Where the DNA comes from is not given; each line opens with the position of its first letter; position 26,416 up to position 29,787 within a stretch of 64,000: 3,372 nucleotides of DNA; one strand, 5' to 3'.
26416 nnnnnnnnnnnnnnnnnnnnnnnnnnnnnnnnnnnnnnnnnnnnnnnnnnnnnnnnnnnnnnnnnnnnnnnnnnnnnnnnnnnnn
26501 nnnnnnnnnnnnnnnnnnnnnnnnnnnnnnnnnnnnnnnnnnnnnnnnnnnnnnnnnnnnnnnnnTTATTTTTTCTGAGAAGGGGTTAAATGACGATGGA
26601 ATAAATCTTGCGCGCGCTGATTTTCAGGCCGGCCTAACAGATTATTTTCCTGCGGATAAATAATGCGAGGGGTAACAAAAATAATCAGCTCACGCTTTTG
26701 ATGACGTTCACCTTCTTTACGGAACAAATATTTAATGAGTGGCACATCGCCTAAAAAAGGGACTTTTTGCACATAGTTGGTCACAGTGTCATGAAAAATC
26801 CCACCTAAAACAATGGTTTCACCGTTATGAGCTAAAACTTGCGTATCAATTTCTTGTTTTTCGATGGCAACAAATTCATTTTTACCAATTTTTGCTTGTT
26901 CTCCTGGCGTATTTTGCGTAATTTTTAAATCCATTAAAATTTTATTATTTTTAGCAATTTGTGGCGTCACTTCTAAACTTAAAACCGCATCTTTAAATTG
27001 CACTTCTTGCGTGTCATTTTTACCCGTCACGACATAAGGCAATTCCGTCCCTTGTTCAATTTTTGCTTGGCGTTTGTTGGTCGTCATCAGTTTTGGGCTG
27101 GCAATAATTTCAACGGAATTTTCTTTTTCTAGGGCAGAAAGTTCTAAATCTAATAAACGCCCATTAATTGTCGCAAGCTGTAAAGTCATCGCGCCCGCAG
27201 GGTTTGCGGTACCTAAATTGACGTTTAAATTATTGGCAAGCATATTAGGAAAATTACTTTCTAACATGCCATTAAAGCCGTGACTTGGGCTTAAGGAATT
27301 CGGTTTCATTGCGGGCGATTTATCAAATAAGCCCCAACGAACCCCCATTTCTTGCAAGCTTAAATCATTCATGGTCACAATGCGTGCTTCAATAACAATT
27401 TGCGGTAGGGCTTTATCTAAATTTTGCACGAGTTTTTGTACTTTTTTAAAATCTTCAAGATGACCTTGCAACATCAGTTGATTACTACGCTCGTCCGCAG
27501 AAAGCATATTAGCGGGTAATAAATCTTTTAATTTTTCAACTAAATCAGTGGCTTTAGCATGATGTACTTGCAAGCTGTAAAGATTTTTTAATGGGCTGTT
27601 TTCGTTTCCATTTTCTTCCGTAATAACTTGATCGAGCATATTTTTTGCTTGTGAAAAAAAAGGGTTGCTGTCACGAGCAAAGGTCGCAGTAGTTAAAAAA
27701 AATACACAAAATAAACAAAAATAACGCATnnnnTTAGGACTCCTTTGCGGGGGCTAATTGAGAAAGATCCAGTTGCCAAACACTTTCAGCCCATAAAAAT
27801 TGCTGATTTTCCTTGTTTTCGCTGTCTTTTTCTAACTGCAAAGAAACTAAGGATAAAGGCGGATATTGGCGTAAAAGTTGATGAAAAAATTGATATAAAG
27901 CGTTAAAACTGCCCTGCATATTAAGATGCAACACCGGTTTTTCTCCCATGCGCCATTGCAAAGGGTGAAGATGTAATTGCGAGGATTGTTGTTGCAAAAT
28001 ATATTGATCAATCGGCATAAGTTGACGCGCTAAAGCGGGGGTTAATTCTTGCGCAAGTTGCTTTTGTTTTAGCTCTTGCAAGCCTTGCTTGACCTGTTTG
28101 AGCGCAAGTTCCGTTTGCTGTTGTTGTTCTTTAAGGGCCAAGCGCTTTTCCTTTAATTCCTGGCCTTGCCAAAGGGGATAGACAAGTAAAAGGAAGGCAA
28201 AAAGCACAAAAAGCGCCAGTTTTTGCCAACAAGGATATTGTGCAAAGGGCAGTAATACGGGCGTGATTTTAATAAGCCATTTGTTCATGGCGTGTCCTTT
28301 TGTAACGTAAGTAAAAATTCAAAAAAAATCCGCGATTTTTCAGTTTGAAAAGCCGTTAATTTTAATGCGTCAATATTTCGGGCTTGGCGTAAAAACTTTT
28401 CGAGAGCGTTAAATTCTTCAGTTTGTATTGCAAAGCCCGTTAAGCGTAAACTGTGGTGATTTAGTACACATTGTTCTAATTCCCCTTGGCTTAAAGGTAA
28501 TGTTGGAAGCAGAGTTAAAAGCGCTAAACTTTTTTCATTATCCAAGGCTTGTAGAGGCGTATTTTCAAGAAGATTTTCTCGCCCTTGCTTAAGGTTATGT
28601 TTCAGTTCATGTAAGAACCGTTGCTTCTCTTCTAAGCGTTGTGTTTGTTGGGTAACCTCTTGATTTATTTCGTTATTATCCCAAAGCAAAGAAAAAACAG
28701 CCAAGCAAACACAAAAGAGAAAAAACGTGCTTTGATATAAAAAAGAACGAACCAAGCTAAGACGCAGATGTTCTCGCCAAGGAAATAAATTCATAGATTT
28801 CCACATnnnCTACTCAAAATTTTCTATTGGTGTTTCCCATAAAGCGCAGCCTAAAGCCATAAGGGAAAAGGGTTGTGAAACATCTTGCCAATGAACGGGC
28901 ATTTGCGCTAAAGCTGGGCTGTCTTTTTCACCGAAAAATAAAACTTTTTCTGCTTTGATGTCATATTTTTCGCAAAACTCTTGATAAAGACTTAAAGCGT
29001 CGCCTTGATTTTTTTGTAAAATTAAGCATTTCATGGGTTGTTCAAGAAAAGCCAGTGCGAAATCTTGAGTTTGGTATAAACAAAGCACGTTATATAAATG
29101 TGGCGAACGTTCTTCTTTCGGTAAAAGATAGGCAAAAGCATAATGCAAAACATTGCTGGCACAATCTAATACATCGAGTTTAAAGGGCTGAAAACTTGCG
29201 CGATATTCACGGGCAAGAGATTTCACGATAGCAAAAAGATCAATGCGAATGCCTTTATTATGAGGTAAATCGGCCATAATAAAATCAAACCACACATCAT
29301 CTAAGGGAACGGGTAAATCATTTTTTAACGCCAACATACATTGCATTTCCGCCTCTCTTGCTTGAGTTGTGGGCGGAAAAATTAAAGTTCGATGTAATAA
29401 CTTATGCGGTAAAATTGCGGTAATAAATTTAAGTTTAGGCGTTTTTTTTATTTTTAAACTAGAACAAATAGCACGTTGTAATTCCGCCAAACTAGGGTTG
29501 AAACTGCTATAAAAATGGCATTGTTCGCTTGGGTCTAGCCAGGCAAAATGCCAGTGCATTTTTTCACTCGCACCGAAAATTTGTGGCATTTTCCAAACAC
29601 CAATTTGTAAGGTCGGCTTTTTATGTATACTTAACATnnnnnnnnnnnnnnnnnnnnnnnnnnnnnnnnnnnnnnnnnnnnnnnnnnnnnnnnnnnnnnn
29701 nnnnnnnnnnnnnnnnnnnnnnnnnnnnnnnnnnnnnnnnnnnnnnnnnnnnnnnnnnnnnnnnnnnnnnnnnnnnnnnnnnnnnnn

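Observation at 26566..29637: Competence operon lacks comD (PilP), and ComE appears to lack the N0 domain that PilP binds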

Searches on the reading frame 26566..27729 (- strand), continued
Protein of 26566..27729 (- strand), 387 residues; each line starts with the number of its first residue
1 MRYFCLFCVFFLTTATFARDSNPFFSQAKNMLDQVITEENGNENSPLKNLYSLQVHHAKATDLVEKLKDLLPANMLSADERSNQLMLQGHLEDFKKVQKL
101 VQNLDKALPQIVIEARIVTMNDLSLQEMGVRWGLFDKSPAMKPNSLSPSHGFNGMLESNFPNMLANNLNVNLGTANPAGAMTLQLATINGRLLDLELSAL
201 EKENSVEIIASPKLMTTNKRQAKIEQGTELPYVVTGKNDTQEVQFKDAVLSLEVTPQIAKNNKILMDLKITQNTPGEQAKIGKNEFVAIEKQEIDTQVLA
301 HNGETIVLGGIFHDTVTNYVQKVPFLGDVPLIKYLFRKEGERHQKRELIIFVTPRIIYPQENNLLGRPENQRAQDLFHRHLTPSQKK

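Call 63: list_cluster_members(proteins=[P0130, P0131, P0133, P0150, P0209, P0234, P0141, P0148, P0137, P0275])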
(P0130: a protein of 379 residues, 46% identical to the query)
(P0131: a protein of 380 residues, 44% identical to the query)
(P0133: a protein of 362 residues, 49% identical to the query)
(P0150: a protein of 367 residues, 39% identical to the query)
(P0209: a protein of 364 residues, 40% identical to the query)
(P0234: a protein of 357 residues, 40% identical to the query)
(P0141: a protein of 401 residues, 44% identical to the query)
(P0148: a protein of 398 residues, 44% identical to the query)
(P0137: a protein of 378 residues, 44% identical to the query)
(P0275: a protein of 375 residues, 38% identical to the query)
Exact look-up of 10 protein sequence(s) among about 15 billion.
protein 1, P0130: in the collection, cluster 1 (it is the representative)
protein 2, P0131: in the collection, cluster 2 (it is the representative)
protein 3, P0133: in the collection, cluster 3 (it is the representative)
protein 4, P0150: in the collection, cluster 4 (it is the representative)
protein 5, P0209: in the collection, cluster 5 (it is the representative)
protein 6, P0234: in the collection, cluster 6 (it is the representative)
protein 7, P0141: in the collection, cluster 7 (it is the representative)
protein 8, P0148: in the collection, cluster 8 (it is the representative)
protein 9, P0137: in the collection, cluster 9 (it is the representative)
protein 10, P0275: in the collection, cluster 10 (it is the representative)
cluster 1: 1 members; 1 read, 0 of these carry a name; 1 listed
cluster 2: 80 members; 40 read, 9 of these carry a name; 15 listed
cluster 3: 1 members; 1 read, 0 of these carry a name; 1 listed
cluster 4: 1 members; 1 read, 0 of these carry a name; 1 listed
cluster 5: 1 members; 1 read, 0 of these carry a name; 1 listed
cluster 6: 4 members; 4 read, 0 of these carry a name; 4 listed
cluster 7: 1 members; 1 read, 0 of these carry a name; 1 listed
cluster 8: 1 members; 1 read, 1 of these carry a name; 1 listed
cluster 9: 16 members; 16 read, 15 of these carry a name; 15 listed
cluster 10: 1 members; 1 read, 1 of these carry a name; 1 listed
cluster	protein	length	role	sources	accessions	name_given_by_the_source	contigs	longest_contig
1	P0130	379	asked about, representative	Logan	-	-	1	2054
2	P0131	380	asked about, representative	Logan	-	-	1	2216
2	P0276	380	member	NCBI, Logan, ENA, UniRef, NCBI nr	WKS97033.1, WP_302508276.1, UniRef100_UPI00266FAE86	type IV pilus secretin PilQ [Gallibacterium anatis] | type IV pilus secretin PilQ n=1 Tax=Gallibacterium anatis TaxID=750 RepID=UPI00266FAE86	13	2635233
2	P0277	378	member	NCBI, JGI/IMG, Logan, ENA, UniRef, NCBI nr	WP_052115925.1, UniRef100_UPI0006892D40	type IV pilus secretin PilQ [Gallibacterium anatis] | protein transport protein HofQ | type IV pilus secretin PilQ n=1 Tax=Gallibacterium anatis TaxID=750 RepID=UPI0006892D40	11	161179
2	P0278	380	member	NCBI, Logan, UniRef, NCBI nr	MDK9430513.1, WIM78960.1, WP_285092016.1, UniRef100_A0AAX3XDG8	type IV pilus secretin PilQ [Gallibacterium anatis] | Type IV pilus secretin PilQ n=1 Tax=Gallibacterium anatis TaxID=750 RepID=A0AAX3XDG8_9PAST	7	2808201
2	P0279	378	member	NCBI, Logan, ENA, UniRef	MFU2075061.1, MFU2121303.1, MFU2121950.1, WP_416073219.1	type IV pilus secretin PilQ [Gallibacterium anatis] | type IV pilus secretin PilQ n=1 Tax=Gallibacterium anatis TaxID=750 RepID=UPI0039FC0A17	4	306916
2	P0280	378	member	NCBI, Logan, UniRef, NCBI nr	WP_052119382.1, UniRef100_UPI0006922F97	type IV pilus secretin PilQ [Gallibacterium anatis] | type IV pilus secretin PilQ n=1 Tax=Gallibacterium anatis TaxID=750 RepID=UPI0006922F97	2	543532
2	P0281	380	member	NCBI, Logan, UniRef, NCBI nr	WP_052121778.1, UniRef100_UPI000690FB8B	type IV pilus secretin PilQ [Gallibacterium genomosp. 2] | type IV pilus secretin PilQ n=1 Tax=Gallibacterium genomosp. 2 TaxID=155517 ...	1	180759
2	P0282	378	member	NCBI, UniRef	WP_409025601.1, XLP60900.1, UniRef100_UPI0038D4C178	type IV pilus secretin PilQ [Gallibacterium anatis] | type IV pilus secretin PilQ n=1 Tax=Gallibacterium anatis TaxID=750 RepID=UPI0038D4C178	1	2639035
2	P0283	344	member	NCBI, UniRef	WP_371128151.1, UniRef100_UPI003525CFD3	type IV pilus secretin PilQ [Gallibacterium anatis] | type IV pilus secretin PilQ n=1 Tax=Gallibacterium anatis TaxID=750 RepID=UPI003525CFD3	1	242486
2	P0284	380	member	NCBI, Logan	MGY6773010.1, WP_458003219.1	type IV pilus secretin PilQ [Gallibacterium sp. ZY190522]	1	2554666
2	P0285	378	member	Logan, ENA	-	-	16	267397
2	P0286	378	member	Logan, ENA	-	-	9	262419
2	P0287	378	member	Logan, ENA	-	-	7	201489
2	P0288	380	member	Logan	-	-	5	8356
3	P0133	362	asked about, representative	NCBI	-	-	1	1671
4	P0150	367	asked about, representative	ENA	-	-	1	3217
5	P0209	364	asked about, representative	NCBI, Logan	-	-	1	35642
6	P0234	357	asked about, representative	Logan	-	-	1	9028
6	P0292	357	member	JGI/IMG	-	-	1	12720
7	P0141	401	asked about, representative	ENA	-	-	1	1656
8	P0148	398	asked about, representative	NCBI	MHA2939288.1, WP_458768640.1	type IV pilus secretin PilQ [Vibrio sp. RC27]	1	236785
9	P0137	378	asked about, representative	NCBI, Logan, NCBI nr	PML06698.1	hypothetical protein BCT86_10845 [Vibrio breoganii]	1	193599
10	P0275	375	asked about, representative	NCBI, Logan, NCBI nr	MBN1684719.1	MAG: type IV pilus secretin PilQ [Gammaproteobacteria bacterium] | type IV pilus secretin PilQ [Gammaproteobacteria bacterium]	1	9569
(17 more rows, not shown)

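Call 64: find_encoding_contigs(protein=P0276, flank=6000, max_places=1)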
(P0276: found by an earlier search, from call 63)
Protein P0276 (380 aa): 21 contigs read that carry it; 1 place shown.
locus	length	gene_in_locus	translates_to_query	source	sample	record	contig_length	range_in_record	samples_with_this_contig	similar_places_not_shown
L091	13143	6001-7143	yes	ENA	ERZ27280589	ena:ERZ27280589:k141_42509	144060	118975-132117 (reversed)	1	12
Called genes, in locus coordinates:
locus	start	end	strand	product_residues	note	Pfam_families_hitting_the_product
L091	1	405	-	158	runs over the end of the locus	PF04073:tRNA_edit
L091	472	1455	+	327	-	PF02774:Semialdhyde_dhC (weak)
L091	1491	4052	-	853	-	PF00912:Transgly, PF17092:PCB_OB, PF00905:Transpeptidase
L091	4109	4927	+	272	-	-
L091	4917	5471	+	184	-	-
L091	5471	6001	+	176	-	-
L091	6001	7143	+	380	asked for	PF03958:Secretin_N, PF00263:Secretin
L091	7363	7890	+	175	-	PF13238:AAA_18 (weak), PF13671:AAA_33 (weak), PF01202:SKI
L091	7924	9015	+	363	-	PF00465:Fe-ADH (weak), PF13685:Fe-ADH_2, PF01761:DHQ_synthase, PF24621:DHQS_C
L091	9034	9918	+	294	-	PF02086:MethyltransfD12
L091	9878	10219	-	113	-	PF05258:DciA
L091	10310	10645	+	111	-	-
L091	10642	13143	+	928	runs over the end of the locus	PF07517:SecA_DEAD, PF01043:SecA_PP_bind, PF21090:P-loop_SecA, PF07516:SecA_SW, PF02810:SEC-C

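Call 69: find_encoding_contigs(protein=P0148, flank=6000, max_places=1)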
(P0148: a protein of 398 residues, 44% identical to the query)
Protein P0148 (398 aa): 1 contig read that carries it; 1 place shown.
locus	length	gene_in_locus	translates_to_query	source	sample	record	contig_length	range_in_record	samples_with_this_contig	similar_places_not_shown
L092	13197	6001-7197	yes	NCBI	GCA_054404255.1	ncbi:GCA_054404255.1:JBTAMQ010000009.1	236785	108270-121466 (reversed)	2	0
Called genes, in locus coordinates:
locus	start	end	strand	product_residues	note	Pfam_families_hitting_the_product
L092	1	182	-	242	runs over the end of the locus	PF00578:AhpC-TSA, PF08534:Redoxin, PF00462:Glutaredoxin, PF13409:GST_N_2 (faint), PF13417:GST_N_3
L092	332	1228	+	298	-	PF00126:HTH_1, PF03466:LysR_substrate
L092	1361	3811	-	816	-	PF00912:Transgly, PF17092:PCB_OB, PF00905:Transpeptidase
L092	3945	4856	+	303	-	PF11104:PilM_2 (weak)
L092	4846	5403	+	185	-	-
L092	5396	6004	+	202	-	PF04350:PilO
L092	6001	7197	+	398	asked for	PF03958:Secretin_N, PF00263:Secretin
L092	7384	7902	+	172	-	PF13189:Cytidylate_kin2 (faint), PF02224:Cytidylate_kin (faint), PF13238:AAA_18 (weak), PF13671:AAA_33 (weak), PF01202:SKI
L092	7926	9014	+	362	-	PF13685:Fe-ADH_2, PF01761:DHQ_synthase, PF24621:DHQS_C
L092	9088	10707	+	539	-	PF13191:AAA_16 (faint), PF05729:NACHT (weak), PF13401:AAA_22, PF05036:SPOR (weak)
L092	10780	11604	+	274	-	PF02086:MethyltransfD12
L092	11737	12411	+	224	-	PF00834:Ribul_P_3_epim, PF01729:QRPTase_C (faint)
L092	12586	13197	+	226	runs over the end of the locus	PF00702:Hydrolase, PF12710:HAD, PF13419:HAD_2, PF13242:Hydrolase_like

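Call 70: find_encoding_contigs(protein=P0292, flank=6000, max_places=1)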
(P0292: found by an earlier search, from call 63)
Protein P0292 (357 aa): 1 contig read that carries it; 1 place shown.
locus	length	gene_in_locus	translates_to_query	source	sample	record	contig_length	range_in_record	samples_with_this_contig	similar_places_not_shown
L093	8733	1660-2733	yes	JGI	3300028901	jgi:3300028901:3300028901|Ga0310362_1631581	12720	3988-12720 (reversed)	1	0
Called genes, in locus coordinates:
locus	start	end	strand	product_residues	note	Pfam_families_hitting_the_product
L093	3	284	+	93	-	?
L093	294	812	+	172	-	PF05137:PilN (faint)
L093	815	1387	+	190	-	PF04350:PilO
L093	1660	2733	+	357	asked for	PF03958:Secretin_N, PF00263:Secretin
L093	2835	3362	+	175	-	PF02224:Cytidylate_kin (faint), PF13189:Cytidylate_kin2 (faint), PF13238:AAA_18, PF13671:AAA_33 (weak), PF01202:SKI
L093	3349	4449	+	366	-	PF00465:Fe-ADH (weak), PF13685:Fe-ADH_2 (weak), PF01761:DHQ_synthase, PF24621:DHQS_C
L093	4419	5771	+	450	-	PF05036:SPOR (faint)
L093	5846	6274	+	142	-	PF00582:Usp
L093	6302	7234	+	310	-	PF01467:CTP_transf_like (weak), PF06574:FAD_syn, PF01687:Flavokinase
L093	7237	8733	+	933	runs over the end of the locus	PF00133:tRNA-synt_1, PF09334:tRNA-synt_1g, PF01406:tRNA-synt_1e (weak), PF08264:Anticodon_1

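Call 71: find_encoding_contigs(protein=P0209, flank=6000, max_places=1)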
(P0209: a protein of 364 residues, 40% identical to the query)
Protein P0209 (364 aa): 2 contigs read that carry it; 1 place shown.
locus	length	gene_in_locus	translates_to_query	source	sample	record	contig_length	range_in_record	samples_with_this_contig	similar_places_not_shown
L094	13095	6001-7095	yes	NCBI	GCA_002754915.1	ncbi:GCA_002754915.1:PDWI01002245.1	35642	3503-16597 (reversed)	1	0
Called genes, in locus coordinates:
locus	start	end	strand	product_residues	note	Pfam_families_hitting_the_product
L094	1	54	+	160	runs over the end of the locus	PF22817:ApeP-like, PF07977:FabA, PF22818:ApeI-like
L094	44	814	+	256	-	PF01784:DUF34_NIF3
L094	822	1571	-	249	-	PF03291:mRNA_G-N7_MeTrfase, PF01209:Ubie_methyltran, PF13489:Methyltransf_23, PF02353:CMAS (weak), PF08241:Methyltransf_11, PF08242:Methyltransf_12, PF13649:Methyltransf_25, PF13847:Methyltransf_31, +2 more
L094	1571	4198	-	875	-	PF00912:Transgly, PF17092:PCB_OB, PF00905:Transpeptidase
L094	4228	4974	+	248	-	-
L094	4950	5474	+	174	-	-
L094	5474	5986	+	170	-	-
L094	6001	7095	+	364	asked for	PF03958:Secretin_N, PF00263:Secretin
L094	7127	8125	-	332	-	PF01118:Semialdhyde_dh (weak)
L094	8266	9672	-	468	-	PF01336:tRNA_anti-codon, PF00152:tRNA-synt_2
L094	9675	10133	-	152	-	PF27186:PM0630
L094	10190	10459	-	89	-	PF00312:Ribosomal_S15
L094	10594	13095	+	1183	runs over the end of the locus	PF02811:PHP, PF07733:DNA_pol3_alpha, PF17657:DNA_pol3_finger, PF14579:HHH_6, PF01336:tRNA_anti-codon, PF20914:DNA_pol_IIIA_C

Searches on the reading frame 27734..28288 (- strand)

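Call 3: search_protein_families(library=pfam, proteins=[window:27734-28288:-], max_evalue=1)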
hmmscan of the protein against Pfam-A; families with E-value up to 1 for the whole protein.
window:27734-28288:- (184 aa): 2 families
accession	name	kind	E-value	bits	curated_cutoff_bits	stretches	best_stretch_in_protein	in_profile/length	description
PF15183.11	MRAP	-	0.019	15.4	27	1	21-48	43-70/89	Melanocortin-2 receptor accessory protein family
PF01507.26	PAPS_reduct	-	0.055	13.9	22.5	1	114-172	23-79/175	Phosphoadenosine phosphosulfate reductase domain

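Call 4: search_protein_families(library=ncbifam, proteins=[window:27734-28288:-], max_evalue=1)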
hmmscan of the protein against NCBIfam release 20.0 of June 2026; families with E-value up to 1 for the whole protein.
window:27734-28288:- (184 aa): 3 families
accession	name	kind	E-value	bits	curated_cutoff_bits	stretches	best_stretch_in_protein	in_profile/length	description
TIGR03142.1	cytochro_ccmI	equivalog_domain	0.0012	19.1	29.3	1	21-101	3-77/118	c-type cytochrome biogenesis protein CcmI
NF040576.1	T2SS_GspM_XpsM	equivalog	0.0014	18.3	60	1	24-157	8-155/180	type II secretion system protein GspM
NF033459.1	DksA_like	equivalog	0.076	13.3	105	1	44-105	2-63/113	RNA polymerase-binding protein DksA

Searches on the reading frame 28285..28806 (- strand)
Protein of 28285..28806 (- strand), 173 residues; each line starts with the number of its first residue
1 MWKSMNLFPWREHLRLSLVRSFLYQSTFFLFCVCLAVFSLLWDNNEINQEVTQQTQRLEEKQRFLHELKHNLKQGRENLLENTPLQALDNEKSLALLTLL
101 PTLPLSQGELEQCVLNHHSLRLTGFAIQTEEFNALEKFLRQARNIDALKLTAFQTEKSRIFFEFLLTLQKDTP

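Call 3: search_protein_families(library=pfam, proteins=[window:28285-28806:-], max_evalue=1)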
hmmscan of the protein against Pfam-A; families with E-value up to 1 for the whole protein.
window:28285-28806:- (173 aa): 4 families
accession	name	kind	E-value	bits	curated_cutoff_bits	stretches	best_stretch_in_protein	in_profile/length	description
PF11882.13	DUF3402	-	0.029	14.1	25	1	13-71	180-236/454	Domain of unknown function (DUF3402)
PF12811.12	BaxI_1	-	0.054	13.5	26.2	1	25-55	171-201/233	Bax inhibitor 1 like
PF01484.22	Col_cuticle_N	-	0.09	13.3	23.5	1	26-54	7-35/50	Nematode cuticle collagen N-terminal domain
PF04102.17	SlyX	-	0.54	11.4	30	1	45-79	20-54/67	SlyX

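Call 4: search_protein_families(library=ncbifam, proteins=[window:28285-28806:-], max_evalue=1)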
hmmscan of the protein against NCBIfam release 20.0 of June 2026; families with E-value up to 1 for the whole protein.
window:28285-28806:- (173 aa): 0 families

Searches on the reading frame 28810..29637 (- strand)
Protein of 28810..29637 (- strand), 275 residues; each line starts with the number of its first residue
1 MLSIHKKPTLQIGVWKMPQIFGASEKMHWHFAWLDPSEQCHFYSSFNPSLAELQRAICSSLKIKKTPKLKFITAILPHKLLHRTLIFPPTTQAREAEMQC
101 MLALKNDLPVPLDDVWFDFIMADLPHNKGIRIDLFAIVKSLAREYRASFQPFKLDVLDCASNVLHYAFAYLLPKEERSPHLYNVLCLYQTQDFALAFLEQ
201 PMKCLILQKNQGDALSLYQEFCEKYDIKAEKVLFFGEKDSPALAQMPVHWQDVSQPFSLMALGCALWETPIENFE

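Call 3: search_protein_families(library=pfam, proteins=[window:28810-29637:-], max_evalue=1)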
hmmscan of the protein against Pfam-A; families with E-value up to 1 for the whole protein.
window:28810-29637:- (275 aa): 3 families
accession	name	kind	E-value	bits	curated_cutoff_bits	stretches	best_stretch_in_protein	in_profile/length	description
PF23613.1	ELP3_N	-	0.001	19.4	27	0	49-78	23-52/70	ELP3 N-terminal domain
PF12814.13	Mcp5_PH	-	0.0027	18.4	25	1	22-86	25-88/119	Meiotic cell cortex C-terminal pleckstrin homology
PF11104.14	PilM_2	-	0.017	14.5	27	1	56-123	50-117/340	Type IV pilus assembly protein PilM;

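Call 4: search_protein_families(library=ncbifam, proteins=[window:28810-29637:-], max_evalue=1)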
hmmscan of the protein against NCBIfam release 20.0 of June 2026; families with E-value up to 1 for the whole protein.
window:28810-29637:- (275 aa): 2 families
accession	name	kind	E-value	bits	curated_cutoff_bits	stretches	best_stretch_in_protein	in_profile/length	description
TIGR01175.1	pilM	subfamily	0.05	12.6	133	1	56-135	56-138/348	type IV pilus assembly protein PilM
NF008733.0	PRK11756.1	equivalog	0.16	11.1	280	1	116-157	213-254/269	exodeoxyribonuclease III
